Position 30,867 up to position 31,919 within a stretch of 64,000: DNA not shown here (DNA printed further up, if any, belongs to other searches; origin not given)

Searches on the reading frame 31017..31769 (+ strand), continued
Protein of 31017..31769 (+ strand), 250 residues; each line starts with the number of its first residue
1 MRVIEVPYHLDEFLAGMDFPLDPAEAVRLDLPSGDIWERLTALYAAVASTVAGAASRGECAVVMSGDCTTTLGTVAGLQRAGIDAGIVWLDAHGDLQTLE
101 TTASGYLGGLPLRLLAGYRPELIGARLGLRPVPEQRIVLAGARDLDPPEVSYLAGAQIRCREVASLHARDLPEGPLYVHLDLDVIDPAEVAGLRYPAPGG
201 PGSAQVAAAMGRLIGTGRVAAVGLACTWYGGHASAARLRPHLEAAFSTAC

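Call 19: find_encoding_contigs(protein=P0003, flank=8000, max_places=2)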
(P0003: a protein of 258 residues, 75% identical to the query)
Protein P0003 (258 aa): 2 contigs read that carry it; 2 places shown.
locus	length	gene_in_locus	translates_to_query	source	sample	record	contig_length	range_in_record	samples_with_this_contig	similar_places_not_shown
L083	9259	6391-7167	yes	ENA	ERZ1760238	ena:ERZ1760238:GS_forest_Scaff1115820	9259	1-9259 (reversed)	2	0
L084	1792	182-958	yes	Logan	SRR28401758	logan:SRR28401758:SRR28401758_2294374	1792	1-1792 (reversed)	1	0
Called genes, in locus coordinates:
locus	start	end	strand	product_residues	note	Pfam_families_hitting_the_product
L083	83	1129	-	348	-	PF00078:RVT_1 (faint)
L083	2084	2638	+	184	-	-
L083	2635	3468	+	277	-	PF19458:DUF5995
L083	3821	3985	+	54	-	-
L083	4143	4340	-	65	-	-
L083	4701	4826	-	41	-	-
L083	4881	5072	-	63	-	-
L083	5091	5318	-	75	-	-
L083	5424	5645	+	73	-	PF00392:GntR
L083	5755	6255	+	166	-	PF00903:Glyoxalase, PF12681:Glyoxalase_2 (faint), PF18029:Glyoxalase_6, PF22677:Ble-like_N (faint)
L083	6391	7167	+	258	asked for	PF00491:Arginase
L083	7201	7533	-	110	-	-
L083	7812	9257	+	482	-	?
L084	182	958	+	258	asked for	PF00491:Arginase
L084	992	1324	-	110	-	-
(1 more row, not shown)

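Call 20: find_encoding_contigs(protein=P0007, flank=8000, max_places=2)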
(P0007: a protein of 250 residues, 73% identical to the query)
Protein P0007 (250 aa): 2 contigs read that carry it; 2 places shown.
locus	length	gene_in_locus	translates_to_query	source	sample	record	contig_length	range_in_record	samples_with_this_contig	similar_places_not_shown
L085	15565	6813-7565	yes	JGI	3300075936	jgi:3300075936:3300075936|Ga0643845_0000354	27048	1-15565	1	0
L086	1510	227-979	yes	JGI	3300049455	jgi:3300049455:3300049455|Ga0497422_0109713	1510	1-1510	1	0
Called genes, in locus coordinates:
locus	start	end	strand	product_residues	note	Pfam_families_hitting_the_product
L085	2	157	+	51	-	?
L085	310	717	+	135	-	PF13276:HTH_21, PF00665:rve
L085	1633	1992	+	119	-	PF12680:SnoaL_2 (weak)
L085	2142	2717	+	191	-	PF01872:RibD_C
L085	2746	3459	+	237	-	PF02805:Ada_Zn_binding (weak), PF00165:HTH_AraC (faint), PF12833:HTH_18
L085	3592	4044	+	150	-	-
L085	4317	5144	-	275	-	PF13714:PEP_mutase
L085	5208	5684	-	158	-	PF03992:ABM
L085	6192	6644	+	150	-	-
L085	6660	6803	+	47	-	-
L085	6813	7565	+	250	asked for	PF00491:Arginase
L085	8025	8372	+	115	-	-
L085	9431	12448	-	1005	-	PF13191:AAA_16, PF00196:GerE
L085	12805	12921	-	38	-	-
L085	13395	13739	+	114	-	PF02036:SCP2 (weak)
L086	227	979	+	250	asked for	PF00491:Arginase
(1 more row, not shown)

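Call 21: find_encoding_contigs(protein=P0008, flank=8000, max_places=2)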
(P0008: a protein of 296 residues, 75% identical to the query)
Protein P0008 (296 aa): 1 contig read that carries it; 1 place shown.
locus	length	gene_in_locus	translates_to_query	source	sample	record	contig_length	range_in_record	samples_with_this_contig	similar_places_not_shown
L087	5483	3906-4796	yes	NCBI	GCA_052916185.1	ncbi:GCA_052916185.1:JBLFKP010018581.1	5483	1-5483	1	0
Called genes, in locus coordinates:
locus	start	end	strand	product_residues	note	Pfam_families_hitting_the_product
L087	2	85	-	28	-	?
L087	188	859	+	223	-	-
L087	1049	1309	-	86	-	PF02518:HATPase_c (weak), PF13581:HATPase_c_2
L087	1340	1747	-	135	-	-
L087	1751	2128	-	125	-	PF12146:Hydrolase_4 (weak), PF12697:Abhydrolase_6 (weak)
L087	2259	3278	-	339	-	PF04542:Sigma70_r2, PF22029:PhyR_sigma2 (weak), PF08281:Sigma70_r4_2 (weak), PF12680:SnoaL_2 (weak)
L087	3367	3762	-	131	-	PF08327:AHSA1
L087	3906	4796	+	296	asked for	PF00491:Arginase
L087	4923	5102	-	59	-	-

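Call 37: search_protein_families(library=padloc, proteins=[window:31017-31769:+], max_evalue=0.01)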
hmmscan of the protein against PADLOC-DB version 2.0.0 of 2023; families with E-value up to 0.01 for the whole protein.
window:31017-31769:+ (250 aa): 0 families

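Call 45: predict_structure(alignment_id=A1)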
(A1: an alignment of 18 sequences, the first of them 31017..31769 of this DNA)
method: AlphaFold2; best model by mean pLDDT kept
length: 250 residues; sequences in the alignment: 18
mean_pLDDT: 82.5   pTM: 0.88
mean pLDDT of the five models: 82.5, 79.9, 79.6, 79.5, 77.4
residues with pLDDT >= 90: 109; 70-90: 95; 50-70: 34; < 50: 12
segments of 3 or more residues with pLDDT < 50: 99-109
pLDDT, mean of each block of 10 residues (from residue 1): 86 72 89 80 92 95 87 93 95 64 42 63 72 91 79 85 91 95 88 79 93 94 77 79 80
secondary structure, 60 per line:
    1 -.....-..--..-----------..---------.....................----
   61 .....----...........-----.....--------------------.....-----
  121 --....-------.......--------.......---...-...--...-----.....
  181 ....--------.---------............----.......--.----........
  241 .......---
elements in order: E2-6 H36-56 E61-65 H70-80 E86-90 H111-115 H123-126 E137-140 H149-155 E159-161 E176-181 H203-214 E219-225 H233-247

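Call 48: fold_search(model_id=the predicted structure, library=pdb)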
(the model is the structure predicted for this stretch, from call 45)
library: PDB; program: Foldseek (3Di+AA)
matches with E <= 10: 867; with E <= 0.001: 203
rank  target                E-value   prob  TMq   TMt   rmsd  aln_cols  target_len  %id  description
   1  2cev_A                2.6e-14  1.00  0.79  0.67   4.5       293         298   21  ARGINASE FROM BACILLUS CALDEVELOX, NATIVE STRUCTURE AT PH 8.5 (released 1999-04-16)
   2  6v7c_B                3.0e-14  1.00  0.79  0.63   4.9       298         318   19  Human Arginase1 Complexed with Bicyclic Inhibitor Compound 3 (released 2020-05-06)
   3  6nbk_A                3.6e-14  1.00  0.77  0.68   4.9       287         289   21  Crystal structure of Arginase from Bacillus cereus (released 2018-12-19)
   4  6nbk_B                4.1e-14  1.00  0.78  0.69   6.5       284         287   22  Crystal structure of Arginase from Bacillus cereus (released 2018-12-19)
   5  6nbk_D                5.1e-14  1.00  0.78  0.69   6.5       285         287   22  Crystal structure of Arginase from Bacillus cereus (released 2018-12-19)
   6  1zpe_A                6.5e-14  1.00  0.78  0.63   6.4       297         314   20  Arginase I covalently modified with butylamine at Q19C (released 2005-12-06)
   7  2aeb_A                6.9e-14  1.00  0.77  0.63   4.7       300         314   21  Crystal structure of human arginase I at 1.29 A resolution and exploration of inhibition in immune response. (released 2005-09-06)
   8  6nbk_E                9.8e-14  1.00  0.77  0.68   5.5       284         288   21  Crystal structure of Arginase from Bacillus cereus (released 2018-12-19)
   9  5hj9                  1.0e-13  1.00  0.77  0.63   4.9       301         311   21  Crystal structure of Leishmania mexicana arginase in complex with inhibitor ABHPE (released 2016-04-13)
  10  1rla_A                1.1e-13  1.00  0.78  0.63   6.5       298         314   20  THREE-DIMENSIONAL STRUCTURE OF RAT LIVER ARGINASE, THE BINUCLEAR MANGANESE METALLOENZYME OF THE UREA CYCLE (released 1997-10-15)
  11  4ity                  1.3e-13  1.00  0.74  0.62   5.2       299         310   21  Crystal structure of Leishmania mexicana arginase (released 2013-01-30)
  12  8aup_A                1.5e-13  1.00  0.78  0.63   4.6       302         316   20  Structure of hARG1 with a novel inhibitor. (released 2023-03-29)
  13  6nfp_E                1.7e-13  1.00  0.75  0.66   6.7       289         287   22  1.7 Angstrom Resolution Crystal Structure of Arginase from Bacillus subtilis subsp. subtilis str. 168 (released 2019-01-02)
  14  6dkt_A                1.9e-13  1.00  0.75  0.68   5.1       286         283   21  Crystal structure of Arginase from Bacillus subtilis (released 2018-09-26)
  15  1p8r_A                2.0e-13  1.00  0.78  0.65   4.9       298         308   20  Structural and Functional Importance of First-Shell Metal Ligands in the Binuclear Manganese Cluster of Arginase I. (released 2003-06-17)
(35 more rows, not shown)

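Call 51: search_protein_families(library=pfam, proteins=[L026:8804-10618:+, L059:8794-10620:+, L026:5630-7915:+, L023:1900-4700:+], max_evalue=0.001)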
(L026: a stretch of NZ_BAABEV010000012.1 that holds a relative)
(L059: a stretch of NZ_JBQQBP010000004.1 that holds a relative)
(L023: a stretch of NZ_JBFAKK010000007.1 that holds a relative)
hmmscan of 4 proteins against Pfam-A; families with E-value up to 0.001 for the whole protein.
L026:8804-10618:+ (604 aa): 7 families
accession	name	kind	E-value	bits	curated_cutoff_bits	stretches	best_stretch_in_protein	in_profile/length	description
PF13424.12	TPR_12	-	3.6e-25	88.4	30.1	3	513-583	4-76/77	Tetratricopeptide repeat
PF00515.34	TPR_1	-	3.3e-17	61.9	27.8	1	553-583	2-32/34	Tetratricopeptide repeat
PF07719.23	TPR_2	-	3.7e-14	52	27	1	553-584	2-33/34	Tetratricopeptide repeat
PF13374.12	TPR_10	-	1.4e-10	41.3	27.5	0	554-583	4-33/42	Tetratricopeptide repeat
PF13181.12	TPR_8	-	9.1e-10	38.4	25.7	0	553-581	2-30/34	Tetratricopeptide repeat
PF13176.12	TPR_7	-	5.4e-06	26.5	27.9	0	435-469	1-35/36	Tetratricopeptide repeat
PF17874.7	TPR_MalT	-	0.00011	22.1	45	1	475-588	42-157/336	MalT-like TPR region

L059:8794-10620:+ (608 aa): 8 families
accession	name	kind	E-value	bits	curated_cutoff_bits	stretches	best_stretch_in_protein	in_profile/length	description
PF13424.12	TPR_12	-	1.7e-26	92.6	30.1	3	511-581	4-76/77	Tetratricopeptide repeat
PF00515.34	TPR_1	-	1.9e-16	59.6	27.8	2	551-581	2-32/34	Tetratricopeptide repeat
PF07719.23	TPR_2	-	5.4e-14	51.5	27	1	551-582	2-33/34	Tetratricopeptide repeat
PF13176.12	TPR_7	-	1.5e-11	43.8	27.9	0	435-467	1-33/36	Tetratricopeptide repeat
PF13374.12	TPR_10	-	1.1e-09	38.4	27.5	0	552-581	4-33/42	Tetratricopeptide repeat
PF13181.12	TPR_8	-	1.5e-08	34.6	25.7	0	514-539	5-30/34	Tetratricopeptide repeat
PF14559.12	TPR_19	-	1.9e-05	25.3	25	1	523-582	4-57/68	Tetratricopeptide repeat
PF17874.7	TPR_MalT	-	0.00021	21.1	45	0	469-587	36-159/336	MalT-like TPR region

L026:5630-7915:+ (761 aa): 10 families
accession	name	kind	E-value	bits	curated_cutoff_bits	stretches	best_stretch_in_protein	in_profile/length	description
PF13085.11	Fer2_3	-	2.7e-23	82.5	27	1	515-631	1-105/107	2Fe-2S iron-sulfur cluster binding domain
PF13183.11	Fer4_8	-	7.4e-10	39.7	27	1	667-739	2-68/68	4Fe-4S dicluster domain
PF12838.12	Fer4_7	-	4.5e-08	33.9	27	1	670-739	2-52/52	4Fe-4S dicluster domain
PF13187.11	Fer4_9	-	1.6e-05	25.3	27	1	666-683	33-50/52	4Fe-4S dicluster domain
PF13534.11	Fer4_17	-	6.4e-05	23.9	22.2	0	663-683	39-59/61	4Fe-4S dicluster domain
PF00037.32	Fer4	-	8.9e-05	22.6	21.1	1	669-683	7-21/24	4Fe-4S binding domain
PF14697.11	Fer4_21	-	0.0001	22.8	35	0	667-690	5-28/59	4Fe-4S dicluster domain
PF13746.11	Fer4_18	-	0.00019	22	27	0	659-683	50-74/114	4Fe-4S dicluster domain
PF12797.12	Fer4_2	-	0.00039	20.6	24.5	1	665-681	5-21/22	4Fe-4S binding domain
PF13237.11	Fer4_10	-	0.00058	20.2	25.5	0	666-736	5-53/53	4Fe-4S dicluster domain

L023:1900-4700:+ (933 aa): 11 families
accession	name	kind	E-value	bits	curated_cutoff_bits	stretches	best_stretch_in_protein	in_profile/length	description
PF03704.23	BTAD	-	6.7e-45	153.5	22.1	1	123-268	1-146/146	Bacterial transcriptional activator domain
PF13424.12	TPR_12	-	1.2e-13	51.5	30.1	2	749-814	10-77/77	Tetratricopeptide repeat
PF07719.23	TPR_2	-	3.2e-11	42.9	27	0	784-814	3-33/34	Tetratricopeptide repeat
PF00931.28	NB-ARC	-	1.1e-10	41.7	23.5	1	308-496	13-207/248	NB-ARC domain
PF00486.34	Trans_reg_C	-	1.5e-08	35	26.2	1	51-116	8-77/77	Transcriptional regulatory protein, C terminal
PF00515.34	TPR_1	-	2.5e-07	30.7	27.8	0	785-814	4-33/34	Tetratricopeptide repeat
PF13191.12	AAA_16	-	5e-07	30.8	32.6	1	296-411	2-144/167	AAA ATPase domain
PF13181.12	TPR_8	-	0.0002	21.7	25.7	0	785-815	4-34/34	Tetratricopeptide repeat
PF17874.7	TPR_MalT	-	0.00037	20.3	45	1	766-924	22-181/336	MalT-like TPR region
PF13176.12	TPR_7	-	0.00053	20.3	27.9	0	790-813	7-30/36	Tetratricopeptide repeat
PF13401.12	AAA_22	-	0.00059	20.6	27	0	315-408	6-93/130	AAA domain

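Call 60: list_cluster_members(proteins=[P0001, P0121])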
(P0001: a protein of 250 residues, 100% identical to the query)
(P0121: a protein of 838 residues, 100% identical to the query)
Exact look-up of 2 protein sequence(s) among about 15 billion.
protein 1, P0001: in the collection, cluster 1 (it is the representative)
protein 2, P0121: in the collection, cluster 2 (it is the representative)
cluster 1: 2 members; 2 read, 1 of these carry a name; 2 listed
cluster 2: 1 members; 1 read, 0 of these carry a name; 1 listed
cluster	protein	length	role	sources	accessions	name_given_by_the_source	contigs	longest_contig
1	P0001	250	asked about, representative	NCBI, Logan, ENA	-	-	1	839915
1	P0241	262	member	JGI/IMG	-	arginase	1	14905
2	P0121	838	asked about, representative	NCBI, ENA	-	-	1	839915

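Call 61: find_encoding_contigs(protein=P0241, flank=10000, max_places=3)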
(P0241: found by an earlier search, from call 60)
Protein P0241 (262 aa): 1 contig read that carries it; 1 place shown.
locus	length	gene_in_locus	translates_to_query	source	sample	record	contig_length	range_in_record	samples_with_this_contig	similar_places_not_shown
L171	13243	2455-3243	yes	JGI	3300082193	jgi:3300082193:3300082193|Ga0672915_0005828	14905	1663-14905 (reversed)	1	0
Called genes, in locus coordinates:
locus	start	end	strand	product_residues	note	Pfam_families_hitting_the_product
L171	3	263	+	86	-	?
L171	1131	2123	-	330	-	PF00291:PALP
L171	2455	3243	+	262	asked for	PF00491:Arginase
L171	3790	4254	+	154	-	PF13302:Acetyltransf_3 (weak), PF00583:Acetyltransf_1, PF13508:Acetyltransf_7, PF08445:FR47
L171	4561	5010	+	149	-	-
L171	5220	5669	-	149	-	PF00903:Glyoxalase, PF18029:Glyoxalase_6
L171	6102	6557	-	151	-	-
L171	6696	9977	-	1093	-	PF00211:Guanylate_cyc, PF13191:AAA_16, PF13401:AAA_22 (faint)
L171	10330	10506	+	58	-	-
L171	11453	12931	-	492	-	PF00135:COesterase, PF20434:BD-FAE, PF07859:Abhydrolase_3, PF00135:COesterase (weak)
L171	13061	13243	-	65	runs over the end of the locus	-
